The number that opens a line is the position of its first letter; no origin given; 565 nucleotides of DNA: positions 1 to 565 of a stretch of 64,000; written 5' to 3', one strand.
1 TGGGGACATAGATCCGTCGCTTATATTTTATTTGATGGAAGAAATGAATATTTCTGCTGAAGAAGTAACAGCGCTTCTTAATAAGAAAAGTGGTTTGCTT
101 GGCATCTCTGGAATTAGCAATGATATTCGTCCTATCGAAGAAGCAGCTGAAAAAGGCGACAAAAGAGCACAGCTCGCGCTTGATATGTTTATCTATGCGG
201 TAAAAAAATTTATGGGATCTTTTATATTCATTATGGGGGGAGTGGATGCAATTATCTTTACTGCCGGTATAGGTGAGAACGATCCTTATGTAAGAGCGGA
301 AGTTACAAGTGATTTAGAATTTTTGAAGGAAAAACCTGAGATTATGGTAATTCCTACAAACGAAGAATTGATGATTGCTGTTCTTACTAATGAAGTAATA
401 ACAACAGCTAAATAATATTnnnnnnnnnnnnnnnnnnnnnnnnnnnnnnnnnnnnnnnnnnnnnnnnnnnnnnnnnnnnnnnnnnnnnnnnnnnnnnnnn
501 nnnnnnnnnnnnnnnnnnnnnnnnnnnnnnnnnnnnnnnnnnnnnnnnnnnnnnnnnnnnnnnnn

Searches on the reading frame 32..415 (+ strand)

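Call 91: search_protein_families(library=pfam, proteins=[window:32-415:+], max_evalue=0.01)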
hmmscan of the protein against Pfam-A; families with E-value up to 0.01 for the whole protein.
window:32-415:+ (127 aa): 2 families
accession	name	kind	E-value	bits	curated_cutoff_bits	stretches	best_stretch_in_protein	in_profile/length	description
PF00871.23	Acetate_kinase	-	3.9e-31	108.5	22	1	2-98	252-350/392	Acetokinase family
PF00480.26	ROK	-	0.0057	16.6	22.9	1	30-96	195-259/294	ROK family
